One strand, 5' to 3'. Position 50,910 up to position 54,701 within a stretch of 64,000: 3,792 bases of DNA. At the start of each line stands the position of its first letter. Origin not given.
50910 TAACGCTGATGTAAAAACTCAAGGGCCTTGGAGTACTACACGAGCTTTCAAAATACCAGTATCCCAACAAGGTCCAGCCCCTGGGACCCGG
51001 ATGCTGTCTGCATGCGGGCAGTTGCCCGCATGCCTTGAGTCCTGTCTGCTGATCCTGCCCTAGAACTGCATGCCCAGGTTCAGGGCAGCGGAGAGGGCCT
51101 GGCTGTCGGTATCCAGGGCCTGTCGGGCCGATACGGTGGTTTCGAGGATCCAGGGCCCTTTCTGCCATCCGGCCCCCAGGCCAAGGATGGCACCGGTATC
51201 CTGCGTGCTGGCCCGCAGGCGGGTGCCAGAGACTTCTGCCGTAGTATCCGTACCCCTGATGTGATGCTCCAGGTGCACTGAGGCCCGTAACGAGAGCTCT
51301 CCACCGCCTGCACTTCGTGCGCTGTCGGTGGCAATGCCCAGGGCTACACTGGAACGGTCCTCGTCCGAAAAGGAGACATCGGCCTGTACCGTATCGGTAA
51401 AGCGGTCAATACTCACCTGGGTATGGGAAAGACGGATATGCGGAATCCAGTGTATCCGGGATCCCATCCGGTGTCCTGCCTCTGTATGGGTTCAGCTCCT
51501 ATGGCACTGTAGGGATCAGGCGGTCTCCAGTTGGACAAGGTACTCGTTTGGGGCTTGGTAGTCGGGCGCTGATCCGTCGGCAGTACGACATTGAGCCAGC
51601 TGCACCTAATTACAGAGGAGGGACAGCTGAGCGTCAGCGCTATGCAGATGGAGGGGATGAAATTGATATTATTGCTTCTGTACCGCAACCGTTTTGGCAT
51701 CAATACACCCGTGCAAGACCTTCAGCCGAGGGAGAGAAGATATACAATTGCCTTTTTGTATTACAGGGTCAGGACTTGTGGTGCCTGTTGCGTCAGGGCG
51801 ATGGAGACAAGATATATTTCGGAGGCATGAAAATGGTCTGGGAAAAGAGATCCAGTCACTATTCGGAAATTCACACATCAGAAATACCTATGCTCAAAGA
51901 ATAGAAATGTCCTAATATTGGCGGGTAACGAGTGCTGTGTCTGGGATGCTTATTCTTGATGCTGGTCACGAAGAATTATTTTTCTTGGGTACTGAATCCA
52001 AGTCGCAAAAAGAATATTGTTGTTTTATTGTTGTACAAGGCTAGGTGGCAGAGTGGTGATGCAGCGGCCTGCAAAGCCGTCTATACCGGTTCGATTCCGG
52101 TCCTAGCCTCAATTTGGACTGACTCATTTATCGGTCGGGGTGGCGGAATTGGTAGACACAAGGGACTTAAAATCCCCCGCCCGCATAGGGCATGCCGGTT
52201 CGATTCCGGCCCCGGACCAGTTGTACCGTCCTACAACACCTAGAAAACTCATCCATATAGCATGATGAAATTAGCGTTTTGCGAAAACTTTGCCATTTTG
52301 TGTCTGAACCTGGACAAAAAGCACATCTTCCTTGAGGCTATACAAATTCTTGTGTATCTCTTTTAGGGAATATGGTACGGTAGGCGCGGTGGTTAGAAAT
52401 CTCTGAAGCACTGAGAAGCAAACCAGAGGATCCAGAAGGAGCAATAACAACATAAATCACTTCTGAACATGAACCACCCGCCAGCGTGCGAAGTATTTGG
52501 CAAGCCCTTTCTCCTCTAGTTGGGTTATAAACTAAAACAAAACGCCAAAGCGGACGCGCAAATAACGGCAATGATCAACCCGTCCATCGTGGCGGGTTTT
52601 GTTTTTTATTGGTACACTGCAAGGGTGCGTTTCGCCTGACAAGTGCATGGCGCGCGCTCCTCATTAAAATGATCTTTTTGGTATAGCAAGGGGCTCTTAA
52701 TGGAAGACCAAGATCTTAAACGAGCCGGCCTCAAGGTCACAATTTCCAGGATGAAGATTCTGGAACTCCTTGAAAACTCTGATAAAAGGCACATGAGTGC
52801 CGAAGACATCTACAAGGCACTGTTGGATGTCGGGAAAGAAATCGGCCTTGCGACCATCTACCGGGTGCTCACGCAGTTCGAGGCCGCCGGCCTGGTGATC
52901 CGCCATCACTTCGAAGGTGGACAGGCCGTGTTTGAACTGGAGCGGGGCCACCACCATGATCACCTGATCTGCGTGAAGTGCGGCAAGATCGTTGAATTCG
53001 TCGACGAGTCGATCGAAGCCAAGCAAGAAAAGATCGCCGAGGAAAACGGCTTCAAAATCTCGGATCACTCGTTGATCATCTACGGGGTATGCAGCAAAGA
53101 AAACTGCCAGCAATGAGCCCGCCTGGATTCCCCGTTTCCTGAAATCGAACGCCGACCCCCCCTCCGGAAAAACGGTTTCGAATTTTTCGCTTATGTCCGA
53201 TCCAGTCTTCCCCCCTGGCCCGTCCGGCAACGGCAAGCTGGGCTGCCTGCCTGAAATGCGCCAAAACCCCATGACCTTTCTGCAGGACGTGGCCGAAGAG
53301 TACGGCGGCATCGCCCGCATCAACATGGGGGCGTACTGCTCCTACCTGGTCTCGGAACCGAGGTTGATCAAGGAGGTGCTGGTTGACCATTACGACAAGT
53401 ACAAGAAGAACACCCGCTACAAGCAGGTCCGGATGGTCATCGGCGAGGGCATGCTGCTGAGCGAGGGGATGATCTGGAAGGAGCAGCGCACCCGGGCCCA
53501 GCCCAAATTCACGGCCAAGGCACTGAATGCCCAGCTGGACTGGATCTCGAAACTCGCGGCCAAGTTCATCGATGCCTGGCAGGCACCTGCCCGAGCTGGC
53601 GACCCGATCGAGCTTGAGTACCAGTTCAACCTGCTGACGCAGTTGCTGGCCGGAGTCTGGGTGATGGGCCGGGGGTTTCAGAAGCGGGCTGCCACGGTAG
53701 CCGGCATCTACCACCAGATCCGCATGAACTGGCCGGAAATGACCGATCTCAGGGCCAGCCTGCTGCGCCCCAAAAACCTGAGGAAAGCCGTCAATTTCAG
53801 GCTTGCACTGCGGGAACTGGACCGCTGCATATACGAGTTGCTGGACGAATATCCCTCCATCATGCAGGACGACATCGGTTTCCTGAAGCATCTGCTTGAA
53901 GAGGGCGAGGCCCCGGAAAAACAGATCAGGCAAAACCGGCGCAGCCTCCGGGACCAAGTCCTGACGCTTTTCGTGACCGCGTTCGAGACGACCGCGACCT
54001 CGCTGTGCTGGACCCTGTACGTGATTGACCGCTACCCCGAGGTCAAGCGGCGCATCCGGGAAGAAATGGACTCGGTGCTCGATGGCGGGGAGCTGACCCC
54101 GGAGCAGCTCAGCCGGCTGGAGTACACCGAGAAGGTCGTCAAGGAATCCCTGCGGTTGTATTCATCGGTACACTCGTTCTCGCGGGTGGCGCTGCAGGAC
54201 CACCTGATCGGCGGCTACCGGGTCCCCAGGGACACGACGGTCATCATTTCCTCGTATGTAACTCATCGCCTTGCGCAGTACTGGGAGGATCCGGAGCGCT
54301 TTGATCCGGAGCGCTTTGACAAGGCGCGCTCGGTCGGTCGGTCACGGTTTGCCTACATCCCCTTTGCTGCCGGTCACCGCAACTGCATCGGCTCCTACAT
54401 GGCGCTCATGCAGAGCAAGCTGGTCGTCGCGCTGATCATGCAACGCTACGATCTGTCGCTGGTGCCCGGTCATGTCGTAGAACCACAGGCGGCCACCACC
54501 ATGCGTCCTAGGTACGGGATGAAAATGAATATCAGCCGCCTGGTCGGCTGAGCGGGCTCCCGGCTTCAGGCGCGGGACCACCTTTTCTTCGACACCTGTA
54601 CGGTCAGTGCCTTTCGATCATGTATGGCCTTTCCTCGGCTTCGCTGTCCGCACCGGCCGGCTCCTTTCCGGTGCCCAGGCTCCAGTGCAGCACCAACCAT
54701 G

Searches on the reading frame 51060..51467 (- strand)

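Call 7: search_protein_families(library=pfam, proteins=[window:51060-51467:-], max_evalue=0.01)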
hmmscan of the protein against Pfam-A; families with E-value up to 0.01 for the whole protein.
window:51060-51467:- (135 aa): 1 family
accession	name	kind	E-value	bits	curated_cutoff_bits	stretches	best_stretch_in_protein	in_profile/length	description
PF03797.25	Autotransporter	-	1.6e-09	38.3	26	1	4-104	133-245/255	Autotransporter beta-domain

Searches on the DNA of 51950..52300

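Call 23: search_rna_families(source=window, start=51950, end=52300, threshold=evalue, max_evalue=10, show_alignments=3)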
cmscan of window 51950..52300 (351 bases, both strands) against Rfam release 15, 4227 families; matches with E-value up to 10: 5.
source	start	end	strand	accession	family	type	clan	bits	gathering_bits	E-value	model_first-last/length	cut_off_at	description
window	52039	52109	+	RF00005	tRNA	Gene; tRNA;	CL00001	65.3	29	3.4e-14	1-71/71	no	tRNA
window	52134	52218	+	RF00005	tRNA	Gene; tRNA;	CL00001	37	29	2.1e-06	1-71/71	no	tRNA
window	51971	52033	-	RF02702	AgvB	Gene; sRNA;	-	13.1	56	6.8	1-62/62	no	Anti GcvB sRNA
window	52189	52242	+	RF01763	Guanidine-III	Cis-reg; riboswitch;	-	10.6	36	9.7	1-67/67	no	Guanidine-III riboswitch aptamer (yKKC-III)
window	52031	52073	+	RF01124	sR36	Gene; snRNA; snoRNA; CD-box;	-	10.4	55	3.5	1-55/55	no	Small nucleolar RNA sR36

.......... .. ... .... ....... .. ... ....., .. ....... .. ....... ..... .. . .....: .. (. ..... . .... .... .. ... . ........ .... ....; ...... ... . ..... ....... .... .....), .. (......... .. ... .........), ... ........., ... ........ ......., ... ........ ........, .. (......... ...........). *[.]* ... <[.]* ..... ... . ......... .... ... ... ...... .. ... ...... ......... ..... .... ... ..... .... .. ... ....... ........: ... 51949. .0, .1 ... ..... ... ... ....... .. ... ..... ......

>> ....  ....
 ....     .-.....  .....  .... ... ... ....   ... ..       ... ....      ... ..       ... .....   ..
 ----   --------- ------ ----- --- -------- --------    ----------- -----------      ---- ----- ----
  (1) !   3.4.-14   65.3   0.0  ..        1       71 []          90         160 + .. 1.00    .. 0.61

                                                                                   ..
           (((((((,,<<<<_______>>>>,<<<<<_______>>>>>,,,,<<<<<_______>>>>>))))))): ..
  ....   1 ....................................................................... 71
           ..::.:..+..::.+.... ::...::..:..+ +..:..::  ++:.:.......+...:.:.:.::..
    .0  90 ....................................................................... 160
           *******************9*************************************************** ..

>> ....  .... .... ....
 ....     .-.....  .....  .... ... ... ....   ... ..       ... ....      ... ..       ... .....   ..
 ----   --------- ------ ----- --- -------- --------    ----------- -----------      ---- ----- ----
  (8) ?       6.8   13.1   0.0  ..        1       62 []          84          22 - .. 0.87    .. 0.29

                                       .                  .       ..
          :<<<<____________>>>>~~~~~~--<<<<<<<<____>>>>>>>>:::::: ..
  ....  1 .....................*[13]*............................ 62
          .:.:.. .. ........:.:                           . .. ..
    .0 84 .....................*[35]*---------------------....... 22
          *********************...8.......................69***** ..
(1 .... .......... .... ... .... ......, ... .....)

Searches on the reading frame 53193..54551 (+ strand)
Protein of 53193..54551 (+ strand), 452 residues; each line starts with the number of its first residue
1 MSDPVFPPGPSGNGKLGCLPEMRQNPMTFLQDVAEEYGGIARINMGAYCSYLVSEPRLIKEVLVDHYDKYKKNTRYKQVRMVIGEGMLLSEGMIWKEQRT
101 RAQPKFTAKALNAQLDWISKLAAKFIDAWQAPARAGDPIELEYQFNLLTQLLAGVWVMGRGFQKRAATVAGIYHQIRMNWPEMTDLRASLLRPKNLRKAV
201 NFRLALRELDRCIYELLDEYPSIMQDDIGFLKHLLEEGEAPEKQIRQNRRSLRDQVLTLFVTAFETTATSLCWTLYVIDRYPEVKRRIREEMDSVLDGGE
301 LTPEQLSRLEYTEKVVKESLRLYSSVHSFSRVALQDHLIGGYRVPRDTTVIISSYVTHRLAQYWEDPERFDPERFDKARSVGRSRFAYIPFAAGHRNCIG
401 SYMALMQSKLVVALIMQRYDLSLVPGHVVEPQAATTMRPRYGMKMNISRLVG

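Call 34: search_protein_families(library=pfam, proteins=[window:53193-54551:+], max_evalue=0.001)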
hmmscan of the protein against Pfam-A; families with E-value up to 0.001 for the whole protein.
window:53193-54551:+ (452 aa): 1 family
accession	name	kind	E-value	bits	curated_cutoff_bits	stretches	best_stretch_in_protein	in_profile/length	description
PF00067.27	p450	-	4.1e-81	273.5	22.8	1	7-435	1-448/462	Cytochrome P450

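Call 72: find_encoding_contigs(protein=window:53193-54548:+, flank=10000, max_places=10)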
Protein window:53193-54548:+ (452 aa): 2 contigs read that carry it; 1 place shown.
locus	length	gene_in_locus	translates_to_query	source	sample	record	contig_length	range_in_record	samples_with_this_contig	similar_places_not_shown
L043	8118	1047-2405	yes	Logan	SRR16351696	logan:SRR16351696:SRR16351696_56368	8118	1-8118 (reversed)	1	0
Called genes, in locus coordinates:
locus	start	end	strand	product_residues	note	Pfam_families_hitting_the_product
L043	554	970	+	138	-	PF01475:FUR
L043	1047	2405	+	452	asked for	PF00067:p450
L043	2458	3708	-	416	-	PF06965:Na_H_antiport_1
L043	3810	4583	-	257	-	PF01061:ABC2_membrane, PF12698:ABC2_membrane_3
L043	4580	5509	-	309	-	PF00005:ABC_tran, PF13304:AAA_21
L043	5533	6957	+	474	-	PF21337:Peptidase_M17_N_1, PF00883:Peptidase_M17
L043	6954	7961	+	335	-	PF01207:Dus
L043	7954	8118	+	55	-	?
